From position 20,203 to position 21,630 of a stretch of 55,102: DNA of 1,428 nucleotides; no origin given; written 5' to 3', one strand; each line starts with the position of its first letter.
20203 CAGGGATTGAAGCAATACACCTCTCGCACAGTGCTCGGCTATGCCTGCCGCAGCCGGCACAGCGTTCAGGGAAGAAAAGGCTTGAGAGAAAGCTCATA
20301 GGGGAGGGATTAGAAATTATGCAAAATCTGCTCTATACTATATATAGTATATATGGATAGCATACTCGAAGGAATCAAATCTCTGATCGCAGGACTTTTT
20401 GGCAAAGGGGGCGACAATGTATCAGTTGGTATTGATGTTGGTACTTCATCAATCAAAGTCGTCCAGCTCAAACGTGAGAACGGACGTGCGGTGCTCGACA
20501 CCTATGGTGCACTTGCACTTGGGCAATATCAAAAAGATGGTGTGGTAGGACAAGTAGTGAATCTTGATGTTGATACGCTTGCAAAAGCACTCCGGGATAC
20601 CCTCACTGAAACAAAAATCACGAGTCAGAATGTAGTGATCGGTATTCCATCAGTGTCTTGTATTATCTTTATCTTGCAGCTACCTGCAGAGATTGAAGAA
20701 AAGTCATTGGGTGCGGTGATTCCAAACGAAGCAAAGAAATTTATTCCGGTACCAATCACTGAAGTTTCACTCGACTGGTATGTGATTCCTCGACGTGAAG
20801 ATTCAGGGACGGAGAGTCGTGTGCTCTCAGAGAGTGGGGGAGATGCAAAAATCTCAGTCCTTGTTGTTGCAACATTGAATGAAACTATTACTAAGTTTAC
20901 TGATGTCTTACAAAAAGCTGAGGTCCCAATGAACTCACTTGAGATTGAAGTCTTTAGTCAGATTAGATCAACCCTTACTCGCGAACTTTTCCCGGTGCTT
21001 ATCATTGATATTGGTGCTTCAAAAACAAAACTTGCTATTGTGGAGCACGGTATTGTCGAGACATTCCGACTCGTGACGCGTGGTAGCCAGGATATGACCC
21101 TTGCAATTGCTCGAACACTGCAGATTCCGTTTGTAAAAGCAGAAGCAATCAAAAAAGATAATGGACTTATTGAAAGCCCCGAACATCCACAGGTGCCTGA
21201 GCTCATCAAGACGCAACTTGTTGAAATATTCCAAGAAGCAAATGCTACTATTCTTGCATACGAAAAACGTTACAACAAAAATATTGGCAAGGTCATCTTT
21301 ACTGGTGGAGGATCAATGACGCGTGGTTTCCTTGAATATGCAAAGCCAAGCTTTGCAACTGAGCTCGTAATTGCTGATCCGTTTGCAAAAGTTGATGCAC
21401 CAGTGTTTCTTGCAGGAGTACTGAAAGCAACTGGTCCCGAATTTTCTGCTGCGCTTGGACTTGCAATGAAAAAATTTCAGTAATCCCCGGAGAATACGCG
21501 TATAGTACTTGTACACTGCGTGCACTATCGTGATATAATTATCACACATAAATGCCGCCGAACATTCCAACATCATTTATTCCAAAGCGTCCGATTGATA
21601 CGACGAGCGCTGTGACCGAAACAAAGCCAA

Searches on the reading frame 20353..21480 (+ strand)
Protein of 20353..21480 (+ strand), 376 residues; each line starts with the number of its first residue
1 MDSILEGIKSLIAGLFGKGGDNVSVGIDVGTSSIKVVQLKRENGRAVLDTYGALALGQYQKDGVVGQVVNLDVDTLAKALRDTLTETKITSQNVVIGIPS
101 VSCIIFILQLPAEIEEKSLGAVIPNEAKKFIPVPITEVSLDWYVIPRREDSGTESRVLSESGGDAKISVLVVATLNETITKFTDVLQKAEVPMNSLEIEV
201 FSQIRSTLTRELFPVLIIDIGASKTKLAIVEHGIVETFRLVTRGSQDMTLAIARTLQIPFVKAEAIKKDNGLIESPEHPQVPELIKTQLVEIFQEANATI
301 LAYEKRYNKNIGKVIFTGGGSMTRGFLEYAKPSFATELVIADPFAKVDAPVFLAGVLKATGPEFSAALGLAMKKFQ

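Call 3: search_protein_families(library=pfam, proteins=[window:20353-21480:+], max_evalue=1)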
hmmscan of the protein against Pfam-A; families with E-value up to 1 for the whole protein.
window:20353-21480:+ (376 aa): 5 families
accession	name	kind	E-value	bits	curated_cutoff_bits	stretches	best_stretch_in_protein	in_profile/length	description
PF11104.14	PilM_2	-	4.2e-38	131.6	27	1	26-375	1-340/340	Type IV pilus assembly protein PilM;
PF14450.12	FtsA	-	3.8e-13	50.3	31.8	1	217-369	2-127/127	Cell division protein FtsA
PF00370.27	FGGY_N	-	0.0011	19.1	28.8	1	25-98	3-75/245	FGGY family of carbohydrate kinases, N-terminal domain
PF06723.19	MreB_Mbl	-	0.01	15.2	27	0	216-254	148-186/327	MreB/Mbl protein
PF01869.26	BcrAD_BadFG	-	0.24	11.3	31.5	0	25-93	1-61/271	BadF/BadG/BcrA/BcrD ATPase family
